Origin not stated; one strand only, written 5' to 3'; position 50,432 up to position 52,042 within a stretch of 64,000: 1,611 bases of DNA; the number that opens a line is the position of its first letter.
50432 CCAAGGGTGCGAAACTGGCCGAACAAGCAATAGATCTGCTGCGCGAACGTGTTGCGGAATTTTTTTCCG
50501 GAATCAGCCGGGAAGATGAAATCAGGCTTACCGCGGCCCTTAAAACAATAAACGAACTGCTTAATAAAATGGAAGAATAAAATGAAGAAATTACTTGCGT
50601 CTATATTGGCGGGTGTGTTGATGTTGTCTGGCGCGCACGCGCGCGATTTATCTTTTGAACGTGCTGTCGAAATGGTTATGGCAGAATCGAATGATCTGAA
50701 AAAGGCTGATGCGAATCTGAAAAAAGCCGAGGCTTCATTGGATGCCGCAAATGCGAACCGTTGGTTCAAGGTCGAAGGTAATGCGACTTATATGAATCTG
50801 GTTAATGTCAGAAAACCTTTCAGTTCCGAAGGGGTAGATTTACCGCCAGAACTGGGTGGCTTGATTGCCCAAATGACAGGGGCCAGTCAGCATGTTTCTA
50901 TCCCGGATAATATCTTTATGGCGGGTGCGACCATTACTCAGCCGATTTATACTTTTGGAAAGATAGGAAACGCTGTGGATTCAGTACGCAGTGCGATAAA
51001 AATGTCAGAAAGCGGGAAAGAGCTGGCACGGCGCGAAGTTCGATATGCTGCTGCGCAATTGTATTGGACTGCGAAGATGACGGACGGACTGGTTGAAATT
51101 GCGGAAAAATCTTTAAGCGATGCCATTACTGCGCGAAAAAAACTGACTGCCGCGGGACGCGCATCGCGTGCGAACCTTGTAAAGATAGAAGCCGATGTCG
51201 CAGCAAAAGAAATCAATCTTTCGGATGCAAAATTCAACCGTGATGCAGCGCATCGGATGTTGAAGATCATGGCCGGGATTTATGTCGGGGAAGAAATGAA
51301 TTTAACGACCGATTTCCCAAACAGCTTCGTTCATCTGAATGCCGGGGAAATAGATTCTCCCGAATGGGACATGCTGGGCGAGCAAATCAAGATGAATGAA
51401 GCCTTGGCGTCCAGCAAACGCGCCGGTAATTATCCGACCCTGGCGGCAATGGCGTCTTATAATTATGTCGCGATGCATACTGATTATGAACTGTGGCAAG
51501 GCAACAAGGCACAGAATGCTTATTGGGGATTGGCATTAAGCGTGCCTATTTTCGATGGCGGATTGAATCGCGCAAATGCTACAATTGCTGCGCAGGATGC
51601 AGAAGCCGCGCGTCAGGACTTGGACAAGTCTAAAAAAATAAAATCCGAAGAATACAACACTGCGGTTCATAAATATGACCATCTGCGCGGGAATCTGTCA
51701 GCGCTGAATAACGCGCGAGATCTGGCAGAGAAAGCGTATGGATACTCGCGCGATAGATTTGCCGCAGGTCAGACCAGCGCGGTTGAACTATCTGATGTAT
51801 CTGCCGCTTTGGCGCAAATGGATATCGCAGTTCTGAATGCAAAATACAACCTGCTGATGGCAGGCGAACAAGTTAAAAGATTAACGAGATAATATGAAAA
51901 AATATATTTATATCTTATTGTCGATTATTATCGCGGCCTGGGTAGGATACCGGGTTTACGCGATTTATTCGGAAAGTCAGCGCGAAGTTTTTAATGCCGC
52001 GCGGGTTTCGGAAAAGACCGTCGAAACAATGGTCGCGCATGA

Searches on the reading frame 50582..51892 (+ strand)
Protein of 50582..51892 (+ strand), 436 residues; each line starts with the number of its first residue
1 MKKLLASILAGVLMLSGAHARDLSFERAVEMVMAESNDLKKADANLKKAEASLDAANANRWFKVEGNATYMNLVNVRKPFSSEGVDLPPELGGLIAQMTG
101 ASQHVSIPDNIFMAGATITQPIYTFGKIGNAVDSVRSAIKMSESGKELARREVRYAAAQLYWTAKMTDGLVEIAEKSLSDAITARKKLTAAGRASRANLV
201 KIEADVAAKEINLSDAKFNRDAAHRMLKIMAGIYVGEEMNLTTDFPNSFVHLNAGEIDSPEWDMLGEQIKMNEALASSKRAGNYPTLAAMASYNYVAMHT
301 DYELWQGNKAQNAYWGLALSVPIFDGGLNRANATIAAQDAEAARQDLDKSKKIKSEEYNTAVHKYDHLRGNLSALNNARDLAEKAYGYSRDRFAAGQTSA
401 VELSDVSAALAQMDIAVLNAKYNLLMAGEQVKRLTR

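Call 9: search_protein_families(library=pfam, proteins=[window:50582-51892:+], max_evalue=0.001)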
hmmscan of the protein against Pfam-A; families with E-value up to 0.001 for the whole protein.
window:50582-51892:+ (436 aa): 1 family
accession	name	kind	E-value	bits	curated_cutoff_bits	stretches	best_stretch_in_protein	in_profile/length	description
PF02321.23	OEP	-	2e-39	135.8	22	2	264-435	17-186/187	Outer membrane efflux protein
